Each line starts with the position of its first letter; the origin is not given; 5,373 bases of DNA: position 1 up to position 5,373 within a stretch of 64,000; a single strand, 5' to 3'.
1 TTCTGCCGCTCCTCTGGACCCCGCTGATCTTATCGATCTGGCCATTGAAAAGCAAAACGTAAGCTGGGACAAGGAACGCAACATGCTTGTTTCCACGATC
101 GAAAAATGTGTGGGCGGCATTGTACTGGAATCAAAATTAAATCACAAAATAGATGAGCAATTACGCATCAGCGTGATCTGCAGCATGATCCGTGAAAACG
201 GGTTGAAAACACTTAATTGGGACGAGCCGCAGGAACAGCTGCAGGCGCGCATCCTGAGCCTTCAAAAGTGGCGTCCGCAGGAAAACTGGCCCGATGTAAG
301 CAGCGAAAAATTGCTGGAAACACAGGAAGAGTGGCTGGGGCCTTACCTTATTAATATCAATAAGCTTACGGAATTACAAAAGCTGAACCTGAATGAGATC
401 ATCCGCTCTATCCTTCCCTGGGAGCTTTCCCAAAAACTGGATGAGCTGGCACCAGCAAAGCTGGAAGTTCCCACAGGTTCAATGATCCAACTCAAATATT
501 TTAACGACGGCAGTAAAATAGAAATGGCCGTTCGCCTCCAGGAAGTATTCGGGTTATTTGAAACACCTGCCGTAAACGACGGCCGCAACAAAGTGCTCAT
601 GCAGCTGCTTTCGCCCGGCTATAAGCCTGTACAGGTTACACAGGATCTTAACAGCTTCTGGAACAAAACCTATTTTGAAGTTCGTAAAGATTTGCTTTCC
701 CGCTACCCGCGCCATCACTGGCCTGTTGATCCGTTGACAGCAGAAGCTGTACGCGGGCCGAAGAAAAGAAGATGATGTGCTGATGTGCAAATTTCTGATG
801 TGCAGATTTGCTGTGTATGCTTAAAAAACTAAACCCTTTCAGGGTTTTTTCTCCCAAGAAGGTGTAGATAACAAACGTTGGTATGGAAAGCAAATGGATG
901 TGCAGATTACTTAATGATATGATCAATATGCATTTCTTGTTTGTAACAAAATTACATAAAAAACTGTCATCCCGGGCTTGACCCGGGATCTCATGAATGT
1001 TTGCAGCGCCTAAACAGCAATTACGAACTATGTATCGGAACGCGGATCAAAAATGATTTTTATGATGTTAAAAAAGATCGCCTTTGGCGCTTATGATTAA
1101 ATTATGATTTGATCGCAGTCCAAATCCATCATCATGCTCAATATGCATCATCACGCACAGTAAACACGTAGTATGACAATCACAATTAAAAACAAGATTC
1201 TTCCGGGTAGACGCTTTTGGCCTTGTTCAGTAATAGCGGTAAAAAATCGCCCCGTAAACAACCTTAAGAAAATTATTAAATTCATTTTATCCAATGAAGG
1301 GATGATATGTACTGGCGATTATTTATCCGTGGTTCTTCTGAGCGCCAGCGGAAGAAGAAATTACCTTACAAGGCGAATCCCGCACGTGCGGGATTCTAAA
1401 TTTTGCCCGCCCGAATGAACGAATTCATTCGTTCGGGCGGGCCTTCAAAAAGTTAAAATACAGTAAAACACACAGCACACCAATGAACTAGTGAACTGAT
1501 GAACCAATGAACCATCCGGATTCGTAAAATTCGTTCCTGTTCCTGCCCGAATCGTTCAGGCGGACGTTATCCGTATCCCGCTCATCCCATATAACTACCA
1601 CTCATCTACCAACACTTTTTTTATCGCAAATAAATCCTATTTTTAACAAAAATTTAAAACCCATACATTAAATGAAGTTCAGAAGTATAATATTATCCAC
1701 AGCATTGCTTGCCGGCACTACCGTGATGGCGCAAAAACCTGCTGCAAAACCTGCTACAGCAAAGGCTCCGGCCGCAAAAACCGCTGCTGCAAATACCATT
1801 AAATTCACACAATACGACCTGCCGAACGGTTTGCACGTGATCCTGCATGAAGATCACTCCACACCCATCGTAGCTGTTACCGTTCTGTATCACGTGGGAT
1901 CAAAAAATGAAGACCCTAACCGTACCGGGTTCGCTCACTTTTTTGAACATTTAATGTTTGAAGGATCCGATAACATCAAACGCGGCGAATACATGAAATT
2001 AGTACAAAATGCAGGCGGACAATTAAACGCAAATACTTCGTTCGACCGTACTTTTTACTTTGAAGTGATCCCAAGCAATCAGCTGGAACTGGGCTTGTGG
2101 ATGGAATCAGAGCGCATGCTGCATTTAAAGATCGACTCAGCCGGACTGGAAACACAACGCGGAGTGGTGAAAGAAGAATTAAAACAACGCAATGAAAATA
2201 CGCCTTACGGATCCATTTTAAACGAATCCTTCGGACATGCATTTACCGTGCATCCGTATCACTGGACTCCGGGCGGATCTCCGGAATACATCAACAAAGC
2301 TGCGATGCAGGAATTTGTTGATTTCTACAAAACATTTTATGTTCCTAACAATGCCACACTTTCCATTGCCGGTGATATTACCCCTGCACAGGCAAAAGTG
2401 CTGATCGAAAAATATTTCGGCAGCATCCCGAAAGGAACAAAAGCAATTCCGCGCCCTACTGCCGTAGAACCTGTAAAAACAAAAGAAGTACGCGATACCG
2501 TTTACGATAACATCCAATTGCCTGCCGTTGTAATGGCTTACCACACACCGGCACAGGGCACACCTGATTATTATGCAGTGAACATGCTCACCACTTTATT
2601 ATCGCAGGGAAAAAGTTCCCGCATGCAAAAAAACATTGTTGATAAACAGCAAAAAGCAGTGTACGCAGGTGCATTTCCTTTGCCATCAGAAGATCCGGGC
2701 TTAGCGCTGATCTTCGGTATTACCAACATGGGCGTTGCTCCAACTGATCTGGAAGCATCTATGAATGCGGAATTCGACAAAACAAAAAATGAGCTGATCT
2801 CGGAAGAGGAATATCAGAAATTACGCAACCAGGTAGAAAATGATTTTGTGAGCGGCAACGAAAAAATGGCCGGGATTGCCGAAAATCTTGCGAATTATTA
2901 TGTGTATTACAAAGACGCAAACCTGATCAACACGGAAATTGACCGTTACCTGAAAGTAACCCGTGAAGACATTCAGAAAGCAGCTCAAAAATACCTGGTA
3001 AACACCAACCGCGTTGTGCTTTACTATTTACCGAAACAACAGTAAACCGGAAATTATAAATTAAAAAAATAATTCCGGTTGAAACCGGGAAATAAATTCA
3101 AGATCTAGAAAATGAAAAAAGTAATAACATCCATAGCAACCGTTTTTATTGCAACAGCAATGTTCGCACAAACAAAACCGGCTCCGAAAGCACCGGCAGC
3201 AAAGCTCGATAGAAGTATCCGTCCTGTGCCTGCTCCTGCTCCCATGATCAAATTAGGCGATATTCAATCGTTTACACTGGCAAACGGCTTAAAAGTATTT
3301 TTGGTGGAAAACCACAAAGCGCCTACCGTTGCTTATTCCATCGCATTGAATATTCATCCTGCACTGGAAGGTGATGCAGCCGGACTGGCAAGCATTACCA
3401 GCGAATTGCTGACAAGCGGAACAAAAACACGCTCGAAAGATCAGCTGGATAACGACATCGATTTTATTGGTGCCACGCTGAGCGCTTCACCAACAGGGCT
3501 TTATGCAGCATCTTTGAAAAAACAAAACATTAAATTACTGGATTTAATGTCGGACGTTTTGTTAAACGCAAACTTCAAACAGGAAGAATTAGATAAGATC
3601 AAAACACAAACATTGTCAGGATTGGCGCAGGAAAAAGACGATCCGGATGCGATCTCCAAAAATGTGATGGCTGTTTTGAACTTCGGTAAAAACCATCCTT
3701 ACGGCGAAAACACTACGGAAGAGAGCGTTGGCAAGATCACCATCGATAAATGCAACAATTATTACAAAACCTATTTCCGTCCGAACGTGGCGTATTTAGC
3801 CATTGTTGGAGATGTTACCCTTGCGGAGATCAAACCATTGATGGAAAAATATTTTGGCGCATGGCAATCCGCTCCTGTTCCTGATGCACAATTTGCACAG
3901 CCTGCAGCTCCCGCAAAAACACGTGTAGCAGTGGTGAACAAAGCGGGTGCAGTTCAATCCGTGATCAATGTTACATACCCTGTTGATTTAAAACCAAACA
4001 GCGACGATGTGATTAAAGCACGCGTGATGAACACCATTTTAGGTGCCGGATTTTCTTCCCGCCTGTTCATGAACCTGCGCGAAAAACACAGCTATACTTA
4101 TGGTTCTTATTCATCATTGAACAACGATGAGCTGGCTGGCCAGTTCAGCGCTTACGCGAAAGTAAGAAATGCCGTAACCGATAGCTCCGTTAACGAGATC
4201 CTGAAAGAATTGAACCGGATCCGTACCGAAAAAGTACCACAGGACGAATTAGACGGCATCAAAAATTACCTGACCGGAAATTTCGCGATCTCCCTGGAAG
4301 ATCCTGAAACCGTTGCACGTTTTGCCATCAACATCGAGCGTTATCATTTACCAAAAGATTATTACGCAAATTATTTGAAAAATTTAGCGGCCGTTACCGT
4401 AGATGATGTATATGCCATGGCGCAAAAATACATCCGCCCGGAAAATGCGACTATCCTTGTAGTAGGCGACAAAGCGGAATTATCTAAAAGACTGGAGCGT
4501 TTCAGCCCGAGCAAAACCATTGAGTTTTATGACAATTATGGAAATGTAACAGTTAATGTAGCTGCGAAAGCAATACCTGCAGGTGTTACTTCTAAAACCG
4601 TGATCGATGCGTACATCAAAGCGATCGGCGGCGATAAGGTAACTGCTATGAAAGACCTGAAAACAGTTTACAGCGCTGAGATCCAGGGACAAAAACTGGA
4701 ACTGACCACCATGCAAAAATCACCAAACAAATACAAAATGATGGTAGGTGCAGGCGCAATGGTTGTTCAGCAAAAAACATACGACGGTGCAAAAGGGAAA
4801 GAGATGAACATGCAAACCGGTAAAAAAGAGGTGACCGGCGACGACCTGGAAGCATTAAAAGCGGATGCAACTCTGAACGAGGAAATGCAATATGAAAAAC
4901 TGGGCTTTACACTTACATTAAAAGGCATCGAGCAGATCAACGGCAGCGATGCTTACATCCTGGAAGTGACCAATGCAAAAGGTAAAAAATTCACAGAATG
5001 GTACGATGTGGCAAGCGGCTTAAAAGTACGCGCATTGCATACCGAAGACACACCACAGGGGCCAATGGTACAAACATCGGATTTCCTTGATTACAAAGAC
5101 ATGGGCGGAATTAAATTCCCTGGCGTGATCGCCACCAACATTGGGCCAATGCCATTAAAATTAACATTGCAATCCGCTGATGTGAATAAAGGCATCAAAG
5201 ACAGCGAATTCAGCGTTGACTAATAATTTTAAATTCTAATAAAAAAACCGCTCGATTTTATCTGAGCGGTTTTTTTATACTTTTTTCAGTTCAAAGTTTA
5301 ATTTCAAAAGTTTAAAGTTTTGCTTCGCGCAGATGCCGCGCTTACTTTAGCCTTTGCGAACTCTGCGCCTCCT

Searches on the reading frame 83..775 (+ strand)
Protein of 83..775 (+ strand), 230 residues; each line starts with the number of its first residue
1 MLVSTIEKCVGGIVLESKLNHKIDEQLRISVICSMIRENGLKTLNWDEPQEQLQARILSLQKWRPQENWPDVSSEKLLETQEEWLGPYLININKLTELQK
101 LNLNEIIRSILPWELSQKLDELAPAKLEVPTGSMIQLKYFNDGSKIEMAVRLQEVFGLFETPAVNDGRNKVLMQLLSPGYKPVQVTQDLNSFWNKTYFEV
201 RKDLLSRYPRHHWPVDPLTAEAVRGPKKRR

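Call 8: search_protein_families(library=pfam, proteins=[window:83-775:+])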
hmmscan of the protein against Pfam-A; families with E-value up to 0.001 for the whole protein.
window:83-775:+ (230 aa): 1 family
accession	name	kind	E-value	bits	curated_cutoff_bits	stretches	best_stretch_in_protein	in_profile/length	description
PF08482.15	HrpB_C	-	1.2e-47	162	25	1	84-217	1-133/133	ATP-dependent helicase C-terminal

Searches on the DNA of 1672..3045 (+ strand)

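Call 71: search_rna_families(source=L027, start=14900, end=15800, threshold=evalue, max_evalue=5)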
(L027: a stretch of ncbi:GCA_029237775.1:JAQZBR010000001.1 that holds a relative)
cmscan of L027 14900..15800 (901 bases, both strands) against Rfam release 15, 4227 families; matches with E-value up to 5: 41.
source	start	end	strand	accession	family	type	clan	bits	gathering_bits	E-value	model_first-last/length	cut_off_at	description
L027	14930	15012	+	RF02379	csRNA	Gene; sRNA;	-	32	57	0.039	1-93/93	no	Cia-dependent small RNA csRNA1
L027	15015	15142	+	RF04147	MIR6224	Gene; miRNA;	-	30.4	171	0.00078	1-176/176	no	MIR6224 microRNA precursor family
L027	15002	15148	+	RF03940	MIR9563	Gene; miRNA;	-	28.3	90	0.0044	1-127/127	no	MIR9563 microRNA precursor family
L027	14985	15133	-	RF02921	RT-14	Gene; sRNA;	-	28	48.1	0.13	1-144/144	no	RT-14 RNA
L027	15027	15086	+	RF02068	STnc480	Gene; sRNA;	-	27.3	72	0.11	1-72/72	no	Enterobacterial sRNA STnc480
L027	15010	15158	-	RF02527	SSRC38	Gene; sRNA;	-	24.6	80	0.057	1-166/166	no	Streptococcus sRNA SSRC38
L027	15469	15537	+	RF01913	mir-2778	Gene; miRNA;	-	24.5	86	0.032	1-77/77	no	mir-2778 microRNA precursor family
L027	15470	15534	+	RF03912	mir-4659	Gene; miRNA;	-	23.6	92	0.041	1-73/73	no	mir-4659 microRNA precursor family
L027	15017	15150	+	RF04150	MIR2655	Gene; miRNA;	-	23.6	122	0.3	23-254/267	no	MIR2655 microRNA precursor family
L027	15017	15140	+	RF04239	mir-4679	Gene; miRNA;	-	22.7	88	0.13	1-75/75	no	mir-4679 microRNA precursor family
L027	15569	15600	+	RF03956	mir-737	Gene; miRNA;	-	22.6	60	0.66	1-63/63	no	mir-737 microRNA precursor family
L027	15012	15162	-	RF02526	SSRC34_1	Gene; sRNA;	-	22.5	64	1.5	1-128/128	no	Streptococcus sRNA SSRC34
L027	15025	15132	-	RF01212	sn2524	Gene; snRNA; snoRNA; CD-box;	-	22.4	44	0.73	1-109/109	no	Small nucleolar RNA sn2524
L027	14991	15084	+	RF02982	gltS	Cis-reg;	-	22.4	47.5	1.5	1-105/105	no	gltS RNA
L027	14983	15131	-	RF02377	SurA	Gene; sRNA;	-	22.2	100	0.0011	1-279/279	no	SurA sRNA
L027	14985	15014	-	RF02064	STnc370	Gene; sRNA;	-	22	54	3.6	35-64/71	no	Enterobacterial sRNA STnc370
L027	15017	15140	-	RF04239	mir-4679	Gene; miRNA;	-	21.6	88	0.25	1-75/75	no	mir-4679 microRNA precursor family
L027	14984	15078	-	RF04180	BTnc231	Gene; sRNA;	-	21.4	80.4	0.073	1-154/154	no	Bacteroides sRNA BTnc231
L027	15018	15174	+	RF03532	SQ2397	Cis-reg;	-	21.3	100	0.29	1-243/243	no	Cis-regulator of HTH transcription factor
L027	15567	15669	+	RF03259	MIR1514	Gene; miRNA;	-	20.2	90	0.95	1-110/110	no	MIR1514 microRNA precursor family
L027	14955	14982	-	RF02596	cyano_het_sRNA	Gene; sRNA;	-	19.9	35.7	0.3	1-56/56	no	Cyanobacteria heterocyst sRNA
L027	15068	15222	-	RF04359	Plastid-GIID1-clpP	Intron;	-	18.9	140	0.85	1-179/179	no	Plastid group II-D1 clpP intron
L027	15092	15166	+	RF03323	mir-3613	Gene; miRNA;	-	18.5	91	0.65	1-86/86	no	mir-3613 microRNA precursor family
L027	14985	15011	+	RF00106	RNAI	Gene; antisense;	-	18.5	47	0.87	73-99/102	no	RNAI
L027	14980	15056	-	RF01859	Phe_leader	Cis-reg; leader;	-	18.3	55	3.1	1-125/125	no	Phenylalanine leader peptide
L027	15078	15128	+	RF04343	Plastid-psbA-2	Cis-reg;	CL00153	17.6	55.8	2.5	1-60/60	no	Plastid-psbA-2 3UTR RNA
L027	15571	15598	+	RF04239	mir-4679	Gene; miRNA;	-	17.3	88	3.4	1-75/75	no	mir-4679 microRNA precursor family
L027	15468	15536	+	RF04133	MIR2646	Gene; miRNA;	-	17.1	245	0.4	1-256/256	no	MIR2646 microRNA precursor family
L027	14900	14957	+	RF03290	mir-9428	Gene; miRNA;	-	17.1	81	1.5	1-68/68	no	mir-9428 microRNA precursor family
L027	15534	15584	+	RF04343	Plastid-psbA-2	Cis-reg;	CL00153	16.7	55.8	4.4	1-60/60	no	Plastid-psbA-2 3UTR RNA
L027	15476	15529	-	RF04021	mir-3492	Gene; miRNA;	-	16.5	44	2.9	1-79/79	no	mir-3492 microRNA precursor family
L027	15076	15191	+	RF00426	SCARNA15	Gene; snRNA; snoRNA; scaRNA;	CL00019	16.3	65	3.2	1-128/128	no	Small Cajal body specific RNA 15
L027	15469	15535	+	RF04157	MIR9486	Gene; miRNA;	-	16.3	100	3.3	15-106/119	no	MIR9486 microRNA precursor family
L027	15093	15165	-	RF01705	Flavo-1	Gene; sRNA;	-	15.3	42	4.1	1-76/76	no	Flavo-1 RNA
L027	15007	15053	-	RF00736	mir-320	Gene; miRNA;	-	14.7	55.5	3.4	1-76/76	no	mir-320 microRNA precursor family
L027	15188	15233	+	RF04097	MIR2630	Gene; miRNA;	-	14.5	144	4.7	1-229/229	no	MIR2630 microRNA precursor family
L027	15512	15650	+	RF02415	rliG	Gene; sRNA;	-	14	55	2.7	1-267/267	no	Listeria sRNA rliG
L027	14961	15123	+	RF02578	tsr25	Gene; sRNA;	-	13.2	63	4.3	1-181/181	no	S. aureus tsr25 small RNA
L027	15014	15151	-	RF02634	EF3314_EF3315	Gene; sRNA;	-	12.5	100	4.4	1-141/141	no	Enterococcus sRNA EF3314_EF3315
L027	15072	15195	+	RF02377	SurA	Gene; sRNA;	-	11.3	100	2.3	1-279/279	no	SurA sRNA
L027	15446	15797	-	RF01946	KCNQ1OT1_1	Gene; lncRNA;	-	7.9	70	1.2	116-464/464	no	KCNQ1 overlapping transcript 1 conserved region 1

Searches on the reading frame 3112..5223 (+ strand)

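Call 8: search_protein_families(library=pfam, proteins=[window:3112-5223:+])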
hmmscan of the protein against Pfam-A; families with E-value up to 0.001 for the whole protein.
window:3112-5223:+ (703 aa): 2 families
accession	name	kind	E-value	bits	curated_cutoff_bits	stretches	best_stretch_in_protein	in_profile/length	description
PF05193.26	Peptidase_M16_C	-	1.7e-41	142.5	23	1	208-386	1-180/181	Peptidase M16 inactive domain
PF00675.25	Peptidase_M16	-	3.1e-09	37.3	22.3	1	64-184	4-130/149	Insulinase (Peptidase family M16)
